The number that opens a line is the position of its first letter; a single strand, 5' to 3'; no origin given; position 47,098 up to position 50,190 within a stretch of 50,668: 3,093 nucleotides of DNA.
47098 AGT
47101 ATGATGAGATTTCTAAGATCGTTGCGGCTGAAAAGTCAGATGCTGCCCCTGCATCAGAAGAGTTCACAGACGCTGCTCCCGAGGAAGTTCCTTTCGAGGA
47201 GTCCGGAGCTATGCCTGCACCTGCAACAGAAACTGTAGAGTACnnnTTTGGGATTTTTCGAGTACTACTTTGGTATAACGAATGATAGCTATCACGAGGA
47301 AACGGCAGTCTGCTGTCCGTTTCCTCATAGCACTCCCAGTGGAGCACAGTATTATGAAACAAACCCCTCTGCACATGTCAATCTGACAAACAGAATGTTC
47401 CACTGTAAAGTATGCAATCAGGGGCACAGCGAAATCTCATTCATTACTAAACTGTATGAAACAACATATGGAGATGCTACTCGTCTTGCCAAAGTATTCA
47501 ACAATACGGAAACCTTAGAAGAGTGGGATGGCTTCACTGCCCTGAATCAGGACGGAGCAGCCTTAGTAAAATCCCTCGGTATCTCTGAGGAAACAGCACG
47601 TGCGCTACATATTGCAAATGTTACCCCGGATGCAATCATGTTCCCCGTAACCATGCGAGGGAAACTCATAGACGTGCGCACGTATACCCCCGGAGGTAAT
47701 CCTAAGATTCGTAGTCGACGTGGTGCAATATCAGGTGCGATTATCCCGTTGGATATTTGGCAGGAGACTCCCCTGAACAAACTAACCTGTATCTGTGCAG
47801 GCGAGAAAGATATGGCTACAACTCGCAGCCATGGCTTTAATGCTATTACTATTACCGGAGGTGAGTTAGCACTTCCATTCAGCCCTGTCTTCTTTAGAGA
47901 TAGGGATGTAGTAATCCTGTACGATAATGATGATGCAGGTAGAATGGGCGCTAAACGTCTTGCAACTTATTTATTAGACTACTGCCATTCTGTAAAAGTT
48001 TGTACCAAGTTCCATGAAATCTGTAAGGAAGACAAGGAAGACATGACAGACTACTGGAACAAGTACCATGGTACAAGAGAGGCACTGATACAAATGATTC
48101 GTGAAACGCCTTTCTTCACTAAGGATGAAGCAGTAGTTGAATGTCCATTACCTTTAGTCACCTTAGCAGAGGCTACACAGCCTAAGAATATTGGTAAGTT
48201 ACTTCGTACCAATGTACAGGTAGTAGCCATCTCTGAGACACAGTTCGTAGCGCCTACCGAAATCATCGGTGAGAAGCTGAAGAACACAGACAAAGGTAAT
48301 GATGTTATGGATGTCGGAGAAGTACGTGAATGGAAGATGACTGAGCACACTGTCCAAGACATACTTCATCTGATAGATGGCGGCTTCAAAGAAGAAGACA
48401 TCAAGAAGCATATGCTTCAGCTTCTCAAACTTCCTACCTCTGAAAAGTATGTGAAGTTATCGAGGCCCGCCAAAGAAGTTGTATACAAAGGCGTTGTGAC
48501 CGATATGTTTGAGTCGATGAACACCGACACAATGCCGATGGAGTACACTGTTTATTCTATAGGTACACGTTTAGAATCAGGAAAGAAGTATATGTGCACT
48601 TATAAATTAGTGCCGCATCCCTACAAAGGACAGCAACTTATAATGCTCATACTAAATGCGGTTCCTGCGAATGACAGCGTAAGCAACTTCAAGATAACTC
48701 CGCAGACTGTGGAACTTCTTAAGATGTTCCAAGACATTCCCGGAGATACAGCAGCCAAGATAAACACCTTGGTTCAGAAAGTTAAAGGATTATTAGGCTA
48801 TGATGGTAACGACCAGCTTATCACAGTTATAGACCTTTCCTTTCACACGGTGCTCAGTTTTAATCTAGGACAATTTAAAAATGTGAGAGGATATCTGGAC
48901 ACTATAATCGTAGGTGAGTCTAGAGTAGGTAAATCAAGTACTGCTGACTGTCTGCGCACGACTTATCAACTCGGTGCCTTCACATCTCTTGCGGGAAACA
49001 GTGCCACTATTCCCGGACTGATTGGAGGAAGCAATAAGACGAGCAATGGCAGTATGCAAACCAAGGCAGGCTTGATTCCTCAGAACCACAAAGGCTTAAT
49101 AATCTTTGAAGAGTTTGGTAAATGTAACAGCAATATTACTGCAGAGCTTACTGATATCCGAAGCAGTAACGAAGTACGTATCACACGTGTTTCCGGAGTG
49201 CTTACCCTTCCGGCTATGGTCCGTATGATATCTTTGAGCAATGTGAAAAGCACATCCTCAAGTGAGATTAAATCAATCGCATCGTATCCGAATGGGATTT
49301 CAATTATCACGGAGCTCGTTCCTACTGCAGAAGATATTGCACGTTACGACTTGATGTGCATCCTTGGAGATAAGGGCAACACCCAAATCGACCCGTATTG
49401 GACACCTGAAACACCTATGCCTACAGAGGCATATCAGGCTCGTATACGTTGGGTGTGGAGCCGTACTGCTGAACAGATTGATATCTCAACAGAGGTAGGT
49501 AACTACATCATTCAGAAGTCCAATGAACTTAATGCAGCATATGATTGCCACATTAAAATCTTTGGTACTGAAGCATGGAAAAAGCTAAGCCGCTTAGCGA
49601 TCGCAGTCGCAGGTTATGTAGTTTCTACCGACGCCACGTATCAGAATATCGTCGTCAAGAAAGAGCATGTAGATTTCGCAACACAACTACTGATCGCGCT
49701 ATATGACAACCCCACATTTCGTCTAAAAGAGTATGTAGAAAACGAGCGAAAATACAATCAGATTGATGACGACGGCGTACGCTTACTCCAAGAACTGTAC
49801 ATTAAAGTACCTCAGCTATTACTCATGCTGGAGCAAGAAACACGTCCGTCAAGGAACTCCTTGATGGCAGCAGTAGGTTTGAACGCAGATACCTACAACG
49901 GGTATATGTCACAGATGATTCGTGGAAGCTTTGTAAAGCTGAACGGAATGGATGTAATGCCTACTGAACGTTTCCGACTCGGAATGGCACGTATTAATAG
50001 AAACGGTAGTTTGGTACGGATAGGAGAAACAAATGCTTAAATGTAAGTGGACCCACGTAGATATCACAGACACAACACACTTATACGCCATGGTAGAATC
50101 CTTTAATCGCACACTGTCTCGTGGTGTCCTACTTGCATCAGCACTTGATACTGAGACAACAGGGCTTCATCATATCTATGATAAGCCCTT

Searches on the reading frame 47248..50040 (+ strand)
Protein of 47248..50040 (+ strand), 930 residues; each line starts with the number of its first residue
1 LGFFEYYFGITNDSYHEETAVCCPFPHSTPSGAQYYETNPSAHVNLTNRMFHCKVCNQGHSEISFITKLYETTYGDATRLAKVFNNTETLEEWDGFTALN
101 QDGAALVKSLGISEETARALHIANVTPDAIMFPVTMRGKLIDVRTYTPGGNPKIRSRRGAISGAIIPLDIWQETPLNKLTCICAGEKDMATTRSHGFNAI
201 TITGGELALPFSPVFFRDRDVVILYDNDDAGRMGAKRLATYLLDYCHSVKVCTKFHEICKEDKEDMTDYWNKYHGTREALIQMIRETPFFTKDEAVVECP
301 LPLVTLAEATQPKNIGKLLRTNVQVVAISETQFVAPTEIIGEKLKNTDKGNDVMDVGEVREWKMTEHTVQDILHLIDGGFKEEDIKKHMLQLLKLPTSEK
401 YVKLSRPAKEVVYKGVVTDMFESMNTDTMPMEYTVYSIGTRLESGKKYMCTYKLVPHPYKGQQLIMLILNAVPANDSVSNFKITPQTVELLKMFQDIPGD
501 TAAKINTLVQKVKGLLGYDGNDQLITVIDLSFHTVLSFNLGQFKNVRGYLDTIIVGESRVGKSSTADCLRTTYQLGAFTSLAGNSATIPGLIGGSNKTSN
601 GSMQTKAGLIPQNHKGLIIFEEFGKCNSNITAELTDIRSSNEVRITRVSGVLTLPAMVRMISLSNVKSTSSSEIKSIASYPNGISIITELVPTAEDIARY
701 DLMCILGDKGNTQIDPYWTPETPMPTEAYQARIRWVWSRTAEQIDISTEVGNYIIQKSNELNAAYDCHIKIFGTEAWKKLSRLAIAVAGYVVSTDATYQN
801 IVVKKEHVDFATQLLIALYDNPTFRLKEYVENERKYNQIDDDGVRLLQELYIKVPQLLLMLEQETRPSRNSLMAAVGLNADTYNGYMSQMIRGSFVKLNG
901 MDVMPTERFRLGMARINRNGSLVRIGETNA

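Call 49: search_protein_families(library=phrogs, proteins=[window:47248-50040:+], max_evalue=0.00001)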
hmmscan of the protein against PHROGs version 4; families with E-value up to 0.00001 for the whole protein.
window:47248-50040:+ (930 aa): 6 families
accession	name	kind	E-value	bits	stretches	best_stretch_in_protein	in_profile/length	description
phrog_18685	-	unknown function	3.3e-29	102.4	1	301-835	382-924/1028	-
phrog_47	-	DNA, RNA and nucleotide metabolism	4.6e-16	59.5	1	18-282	50-332/947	DNA primase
phrog_239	-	DNA, RNA and nucleotide metabolism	5.1e-09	36.6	1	36-296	52-321/801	DNA primase/helicase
phrog_10371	-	DNA, RNA and nucleotide metabolism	8.5e-07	28.5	1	544-677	321-453/683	DNA helicase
phrog_6088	-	DNA, RNA and nucleotide metabolism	2.3e-06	27.4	1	180-399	190-404/772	DNA primase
phrog_6444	-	DNA, RNA and nucleotide metabolism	3.2e-06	27.2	0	219-284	303-363/577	DNA primase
